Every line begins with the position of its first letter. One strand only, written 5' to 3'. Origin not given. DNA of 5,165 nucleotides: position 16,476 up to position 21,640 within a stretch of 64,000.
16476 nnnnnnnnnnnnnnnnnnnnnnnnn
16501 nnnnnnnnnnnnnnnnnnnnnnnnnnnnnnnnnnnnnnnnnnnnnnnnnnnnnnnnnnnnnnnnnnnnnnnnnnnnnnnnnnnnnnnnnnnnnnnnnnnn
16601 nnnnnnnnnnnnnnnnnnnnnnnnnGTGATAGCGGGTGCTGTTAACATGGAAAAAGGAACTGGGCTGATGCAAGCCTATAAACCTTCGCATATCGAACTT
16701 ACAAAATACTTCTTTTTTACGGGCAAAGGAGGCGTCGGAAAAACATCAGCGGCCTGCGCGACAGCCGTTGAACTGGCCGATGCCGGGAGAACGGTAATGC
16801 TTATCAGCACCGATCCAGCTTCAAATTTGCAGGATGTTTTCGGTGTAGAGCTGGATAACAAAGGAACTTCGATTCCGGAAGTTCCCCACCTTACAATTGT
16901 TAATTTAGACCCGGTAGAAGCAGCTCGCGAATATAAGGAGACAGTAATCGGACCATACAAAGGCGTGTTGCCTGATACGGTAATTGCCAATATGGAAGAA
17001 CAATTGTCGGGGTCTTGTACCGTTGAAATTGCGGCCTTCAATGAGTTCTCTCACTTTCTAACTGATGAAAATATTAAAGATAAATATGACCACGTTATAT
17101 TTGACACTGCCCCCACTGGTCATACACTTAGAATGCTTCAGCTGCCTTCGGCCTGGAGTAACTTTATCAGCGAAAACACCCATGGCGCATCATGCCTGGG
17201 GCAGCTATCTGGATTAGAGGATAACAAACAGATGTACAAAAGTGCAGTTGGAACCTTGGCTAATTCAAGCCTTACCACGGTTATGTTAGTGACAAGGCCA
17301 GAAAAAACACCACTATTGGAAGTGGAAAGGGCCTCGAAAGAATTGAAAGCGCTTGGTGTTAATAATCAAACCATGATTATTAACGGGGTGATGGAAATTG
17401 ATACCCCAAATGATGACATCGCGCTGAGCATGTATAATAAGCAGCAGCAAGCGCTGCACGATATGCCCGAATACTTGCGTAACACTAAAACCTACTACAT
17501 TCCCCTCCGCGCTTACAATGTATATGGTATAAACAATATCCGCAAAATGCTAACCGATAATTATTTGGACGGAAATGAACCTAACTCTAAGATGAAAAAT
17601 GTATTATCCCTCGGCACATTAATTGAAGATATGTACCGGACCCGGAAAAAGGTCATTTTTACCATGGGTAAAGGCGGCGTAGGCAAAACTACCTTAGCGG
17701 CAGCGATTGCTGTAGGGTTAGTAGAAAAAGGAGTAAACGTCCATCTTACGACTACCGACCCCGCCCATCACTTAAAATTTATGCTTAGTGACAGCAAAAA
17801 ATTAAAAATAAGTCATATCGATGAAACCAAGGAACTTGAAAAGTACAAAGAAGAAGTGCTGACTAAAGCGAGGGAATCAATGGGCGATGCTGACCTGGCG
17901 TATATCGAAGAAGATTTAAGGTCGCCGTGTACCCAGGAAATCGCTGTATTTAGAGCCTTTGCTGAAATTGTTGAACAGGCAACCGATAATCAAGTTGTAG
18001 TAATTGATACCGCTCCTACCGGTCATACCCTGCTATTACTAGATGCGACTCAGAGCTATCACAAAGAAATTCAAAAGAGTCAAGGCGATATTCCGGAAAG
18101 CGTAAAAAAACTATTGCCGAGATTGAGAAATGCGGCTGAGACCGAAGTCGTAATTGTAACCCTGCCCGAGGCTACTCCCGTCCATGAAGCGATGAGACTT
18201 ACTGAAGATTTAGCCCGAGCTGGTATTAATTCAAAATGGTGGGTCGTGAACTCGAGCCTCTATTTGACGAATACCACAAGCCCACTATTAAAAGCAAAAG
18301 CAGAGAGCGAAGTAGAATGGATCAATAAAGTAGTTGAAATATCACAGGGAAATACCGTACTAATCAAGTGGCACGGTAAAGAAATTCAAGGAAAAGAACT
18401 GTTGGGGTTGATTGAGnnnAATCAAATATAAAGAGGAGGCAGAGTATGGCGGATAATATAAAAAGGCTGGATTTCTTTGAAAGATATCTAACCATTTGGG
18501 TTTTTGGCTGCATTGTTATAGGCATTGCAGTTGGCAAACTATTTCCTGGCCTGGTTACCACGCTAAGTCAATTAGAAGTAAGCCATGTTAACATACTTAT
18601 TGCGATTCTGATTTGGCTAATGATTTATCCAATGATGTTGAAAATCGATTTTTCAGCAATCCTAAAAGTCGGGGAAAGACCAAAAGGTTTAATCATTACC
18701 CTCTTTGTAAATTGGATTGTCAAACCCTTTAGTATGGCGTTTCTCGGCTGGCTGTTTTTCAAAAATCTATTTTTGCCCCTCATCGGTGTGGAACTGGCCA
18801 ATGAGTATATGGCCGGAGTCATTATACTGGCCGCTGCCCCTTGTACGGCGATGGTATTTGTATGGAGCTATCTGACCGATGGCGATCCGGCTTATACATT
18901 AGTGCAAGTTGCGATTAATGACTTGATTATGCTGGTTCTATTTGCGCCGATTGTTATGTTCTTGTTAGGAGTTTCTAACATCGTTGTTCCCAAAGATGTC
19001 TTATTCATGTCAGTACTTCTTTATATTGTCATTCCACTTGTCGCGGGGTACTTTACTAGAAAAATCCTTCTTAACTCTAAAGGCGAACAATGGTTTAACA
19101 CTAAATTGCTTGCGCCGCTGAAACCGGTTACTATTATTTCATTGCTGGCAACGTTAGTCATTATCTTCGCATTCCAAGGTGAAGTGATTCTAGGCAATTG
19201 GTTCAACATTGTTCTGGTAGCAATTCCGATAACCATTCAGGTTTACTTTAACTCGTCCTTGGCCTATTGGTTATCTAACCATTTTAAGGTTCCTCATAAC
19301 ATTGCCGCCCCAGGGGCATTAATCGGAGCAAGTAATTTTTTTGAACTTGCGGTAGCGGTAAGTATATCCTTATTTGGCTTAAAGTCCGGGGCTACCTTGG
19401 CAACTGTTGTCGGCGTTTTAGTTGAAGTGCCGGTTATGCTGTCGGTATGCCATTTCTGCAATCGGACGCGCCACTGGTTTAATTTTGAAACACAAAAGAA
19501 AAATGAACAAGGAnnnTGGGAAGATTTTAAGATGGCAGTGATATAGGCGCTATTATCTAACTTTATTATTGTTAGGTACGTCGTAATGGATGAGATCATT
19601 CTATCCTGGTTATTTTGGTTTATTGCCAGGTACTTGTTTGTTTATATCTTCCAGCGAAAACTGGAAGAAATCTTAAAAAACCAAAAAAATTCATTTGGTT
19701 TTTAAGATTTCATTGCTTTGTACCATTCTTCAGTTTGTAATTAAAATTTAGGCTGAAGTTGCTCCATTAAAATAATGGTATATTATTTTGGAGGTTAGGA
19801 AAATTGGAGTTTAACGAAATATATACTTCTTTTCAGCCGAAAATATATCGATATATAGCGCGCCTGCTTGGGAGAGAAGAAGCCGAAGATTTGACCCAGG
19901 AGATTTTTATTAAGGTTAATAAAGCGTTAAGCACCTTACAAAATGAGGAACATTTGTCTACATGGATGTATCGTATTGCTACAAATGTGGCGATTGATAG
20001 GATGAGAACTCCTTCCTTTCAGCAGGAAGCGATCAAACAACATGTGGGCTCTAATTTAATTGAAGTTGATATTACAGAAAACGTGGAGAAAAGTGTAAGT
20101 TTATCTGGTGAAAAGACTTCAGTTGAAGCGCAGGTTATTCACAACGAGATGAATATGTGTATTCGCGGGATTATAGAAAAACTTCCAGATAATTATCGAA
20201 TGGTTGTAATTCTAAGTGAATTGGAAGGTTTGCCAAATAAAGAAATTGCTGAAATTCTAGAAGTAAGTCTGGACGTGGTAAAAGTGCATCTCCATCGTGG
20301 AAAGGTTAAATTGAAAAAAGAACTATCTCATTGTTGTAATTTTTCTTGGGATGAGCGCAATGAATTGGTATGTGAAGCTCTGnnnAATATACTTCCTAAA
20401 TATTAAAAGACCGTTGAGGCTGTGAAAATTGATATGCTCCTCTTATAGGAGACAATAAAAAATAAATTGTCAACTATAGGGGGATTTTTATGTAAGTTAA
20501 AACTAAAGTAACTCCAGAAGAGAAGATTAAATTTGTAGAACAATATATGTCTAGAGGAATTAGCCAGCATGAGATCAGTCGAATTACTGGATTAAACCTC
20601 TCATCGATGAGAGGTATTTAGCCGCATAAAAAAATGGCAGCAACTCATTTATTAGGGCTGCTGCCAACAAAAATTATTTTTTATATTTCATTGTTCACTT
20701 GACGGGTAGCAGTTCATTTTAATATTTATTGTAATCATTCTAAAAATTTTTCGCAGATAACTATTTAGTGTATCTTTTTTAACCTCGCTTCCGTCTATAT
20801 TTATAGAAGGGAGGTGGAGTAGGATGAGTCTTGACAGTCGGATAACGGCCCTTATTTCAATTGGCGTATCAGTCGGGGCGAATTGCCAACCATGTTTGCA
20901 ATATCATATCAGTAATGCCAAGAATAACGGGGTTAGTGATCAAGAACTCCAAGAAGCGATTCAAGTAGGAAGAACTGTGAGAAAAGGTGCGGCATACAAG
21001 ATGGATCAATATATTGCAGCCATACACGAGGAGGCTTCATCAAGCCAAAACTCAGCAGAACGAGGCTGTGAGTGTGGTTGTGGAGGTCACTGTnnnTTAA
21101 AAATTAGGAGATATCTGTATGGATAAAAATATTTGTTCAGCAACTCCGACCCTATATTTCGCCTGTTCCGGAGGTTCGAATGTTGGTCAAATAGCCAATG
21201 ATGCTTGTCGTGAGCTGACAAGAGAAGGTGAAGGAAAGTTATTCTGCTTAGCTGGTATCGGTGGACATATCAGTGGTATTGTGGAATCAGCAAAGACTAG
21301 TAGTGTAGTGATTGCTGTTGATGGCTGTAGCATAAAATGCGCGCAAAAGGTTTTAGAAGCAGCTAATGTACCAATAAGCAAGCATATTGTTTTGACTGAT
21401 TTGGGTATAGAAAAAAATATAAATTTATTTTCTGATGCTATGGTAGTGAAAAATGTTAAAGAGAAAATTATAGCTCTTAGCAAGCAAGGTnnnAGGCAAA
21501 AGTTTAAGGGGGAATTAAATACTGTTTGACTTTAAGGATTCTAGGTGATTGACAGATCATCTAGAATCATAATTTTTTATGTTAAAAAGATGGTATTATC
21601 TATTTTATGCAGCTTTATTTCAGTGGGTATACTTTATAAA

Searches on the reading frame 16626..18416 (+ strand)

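Call 6: search_protein_families(library=pfam, proteins=[window:16626-18416:+], max_evalue=0.01)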
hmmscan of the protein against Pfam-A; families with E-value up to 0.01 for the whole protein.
window:16626-18416:+ (597 aa): 31 families (the best 25 are shown)
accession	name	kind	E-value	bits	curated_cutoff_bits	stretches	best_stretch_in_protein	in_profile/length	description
PF02374.21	ArsA_ATPase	-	1e-98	330.8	24.3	3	26-308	1-299/305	Anion-transporting ATPase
PF13614.12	AAA_31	-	5.2e-24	85.6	27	2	32-182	8-146/177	AAA domain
PF01656.29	CbiA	-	3.3e-17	63.1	25.4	2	30-227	3-85/125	CobQ/CobB/MinD/ParA nucleotide binding domain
PF10609.15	ParA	-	8e-12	45.5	27.1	2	340-377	3-40/246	NUBPL iron-transfer P-loop NTPase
PF00142.24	Fer4_NifH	-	4.5e-10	39.9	25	2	31-67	5-41/271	4Fe-4S iron sulfur cluster binding proteins, NifH/frxC family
PF20720.3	nSTAND3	-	5.5e-09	36.3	27.2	1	340-399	16-72/155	Novel STAND NTPase 3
PF02562.22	PhoH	-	2.2e-08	34.3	27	1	340-423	18-95/205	PhoH-like protein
PF01695.23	IstB_IS21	-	2.9e-08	34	24.1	1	337-378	88-129/238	IstB-like ATP binding protein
PF03308.22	MeaB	-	6.1e-07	29.2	23.1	0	340-382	32-74/273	Methylmalonyl Co-A mutase-associated GTPase MeaB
PF05496.18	RuvB_N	-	1.4e-06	28.6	27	1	343-418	35-110/159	Holliday junction DNA helicase RuvB P-loop domain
PF13481.12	AAA_25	-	1.4e-06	28.5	27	0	337-462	29-151/195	AAA domain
PF25199.1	nSTAND_NTPase5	-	2.2e-06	28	34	0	335-383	35-84/145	Novel STAND NTPase 5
PF01583.26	APS_kinase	-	2.2e-05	25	21.1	0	342-387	3-49/152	Adenylylsulphate kinase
PF06564.18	CBP_BcsQ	-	4e-05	23.7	21.3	0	349-386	10-47/234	Cellulose biosynthesis protein BcsQ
PF13191.12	AAA_16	-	4.7e-05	24.4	32.6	0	336-461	19-139/167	AAA ATPase domain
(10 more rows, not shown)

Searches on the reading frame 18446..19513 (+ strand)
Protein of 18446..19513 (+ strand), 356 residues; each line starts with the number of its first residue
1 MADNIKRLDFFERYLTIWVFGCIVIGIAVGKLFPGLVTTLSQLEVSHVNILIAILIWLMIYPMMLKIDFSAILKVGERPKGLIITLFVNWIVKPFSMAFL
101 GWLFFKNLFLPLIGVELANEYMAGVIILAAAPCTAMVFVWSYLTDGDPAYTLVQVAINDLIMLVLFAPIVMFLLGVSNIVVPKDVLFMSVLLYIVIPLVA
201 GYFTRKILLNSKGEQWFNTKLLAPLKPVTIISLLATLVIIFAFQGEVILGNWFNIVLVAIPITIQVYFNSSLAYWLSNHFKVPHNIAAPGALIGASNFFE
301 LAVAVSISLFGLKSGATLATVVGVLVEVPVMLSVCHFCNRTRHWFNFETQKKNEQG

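Call 6: search_protein_families(library=pfam, proteins=[window:18446-19513:+], max_evalue=0.01)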
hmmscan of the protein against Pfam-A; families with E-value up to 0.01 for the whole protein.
window:18446-19513:+ (356 aa): 2 families
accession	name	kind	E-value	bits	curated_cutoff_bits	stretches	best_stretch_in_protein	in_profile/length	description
PF01758.21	SBF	-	3.5e-39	134.9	24.3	1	53-249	1-189/191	Sodium Bile acid symporter family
PF13593.11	SBF_like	-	0.00033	20.5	25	1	18-324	2-294/313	SBF-like CPA transporter family (DUF4137)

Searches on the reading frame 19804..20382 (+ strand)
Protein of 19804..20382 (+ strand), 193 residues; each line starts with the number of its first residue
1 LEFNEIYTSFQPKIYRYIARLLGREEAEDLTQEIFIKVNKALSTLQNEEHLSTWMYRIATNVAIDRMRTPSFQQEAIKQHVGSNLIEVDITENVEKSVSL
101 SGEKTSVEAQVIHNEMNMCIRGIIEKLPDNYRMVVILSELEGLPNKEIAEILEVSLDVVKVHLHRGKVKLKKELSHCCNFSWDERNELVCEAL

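Call 6: search_protein_families(library=pfam, proteins=[window:19804-20382:+], max_evalue=0.01)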
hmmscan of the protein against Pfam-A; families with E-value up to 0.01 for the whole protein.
window:19804-20382:+ (193 aa): 5 families
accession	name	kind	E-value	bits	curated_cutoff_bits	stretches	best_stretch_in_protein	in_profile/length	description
PF08281.18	Sigma70_r4_2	-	9.6e-17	60.8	25.7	1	118-170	2-54/54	Sigma-70, region 4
PF04542.20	Sigma70_r2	-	4.4e-16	58.9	24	1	6-68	1-66/71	Sigma-70 region 2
PF04545.22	Sigma70_r4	-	2.2e-07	30.7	24.1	1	124-172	2-50/50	Sigma-70, region 4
PF07638.17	Sigma70_ECF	-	9.9e-06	26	21.1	1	7-175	23-184/185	ECF sigma factor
PF00196.25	GerE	-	6.3e-05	23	23.5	1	140-171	15-46/57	Bacterial regulatory proteins, luxR family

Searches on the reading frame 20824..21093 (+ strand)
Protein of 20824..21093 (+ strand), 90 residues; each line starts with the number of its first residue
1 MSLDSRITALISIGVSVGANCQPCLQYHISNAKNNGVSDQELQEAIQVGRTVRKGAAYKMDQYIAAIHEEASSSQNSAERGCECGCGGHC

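Call 6: search_protein_families(library=pfam, proteins=[window:20824-21093:+], max_evalue=0.01)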
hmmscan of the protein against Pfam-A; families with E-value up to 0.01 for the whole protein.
window:20824-21093:+ (90 aa): 1 family
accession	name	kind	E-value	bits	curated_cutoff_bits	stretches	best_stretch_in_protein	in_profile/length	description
PF02627.25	CMD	-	3.3e-11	43.5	23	1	3-56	20-73/84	Carboxymuconolactone decarboxylase family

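Call 7: search_protein_families(library=ncbifam, proteins=[window:20824-21093:+], max_evalue=0.01)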
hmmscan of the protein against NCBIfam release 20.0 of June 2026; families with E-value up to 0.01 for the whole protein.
window:20824-21093:+ (90 aa): 7 families
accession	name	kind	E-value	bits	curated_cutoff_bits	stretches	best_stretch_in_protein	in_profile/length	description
NF041047.1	GSU3128_fam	equivalog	6e-10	39.1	110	1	3-57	17-71/84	GSU3128 family (seleno)protein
NF041537.1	ArsM_AhpD_UU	exception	9.5e-10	37.8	510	1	3-53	281-331/345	arsenite methyltransferase/AhpD domain selenoprotein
NF045649.1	2X_seleno_MduS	exception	1.4e-07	30.9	380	1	2-79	250-324/338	methyltransferase domain-containing selenoprotein MduS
TIGR00778.1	ahpD_dom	domain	2.1e-07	30.3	27.8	1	10-48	10-48/51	alkylhydroperoxidase AhpD family core domain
TIGR04169.1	perox_w_seleSAM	hypoth_equivalog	9.6e-06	25.6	120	1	3-58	39-94/109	arsenosugar biosynthesis-associated peroxidase-like protein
TIGR00777.1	ahpD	subfamily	0.0018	18.2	191.95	1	10-54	119-163/177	alkylhydroperoxidase, AhpD family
TIGR02425.1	decarb_PcaC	equivalog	0.0019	18.3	155.7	1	3-47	53-97/123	4-carboxymuconolactone decarboxylase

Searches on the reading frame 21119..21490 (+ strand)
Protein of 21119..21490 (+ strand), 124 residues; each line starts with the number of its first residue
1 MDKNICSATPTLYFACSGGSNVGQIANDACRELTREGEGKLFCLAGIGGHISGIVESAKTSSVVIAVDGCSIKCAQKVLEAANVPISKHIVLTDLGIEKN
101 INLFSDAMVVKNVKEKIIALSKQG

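Call 6: search_protein_families(library=pfam, proteins=[window:21119-21490:+], max_evalue=0.01)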
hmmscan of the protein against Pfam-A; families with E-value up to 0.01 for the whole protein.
window:21119-21490:+ (124 aa): 1 family
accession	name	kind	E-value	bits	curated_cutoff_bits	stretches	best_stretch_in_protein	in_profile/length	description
PF08859.16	DGC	-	4.6e-32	110.7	27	1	14-115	3-104/106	DGC domain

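Call 7: search_protein_families(library=ncbifam, proteins=[window:21119-21490:+], max_evalue=0.01)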
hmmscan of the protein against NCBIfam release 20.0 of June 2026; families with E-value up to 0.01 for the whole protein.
window:21119-21490:+ (124 aa): 0 families
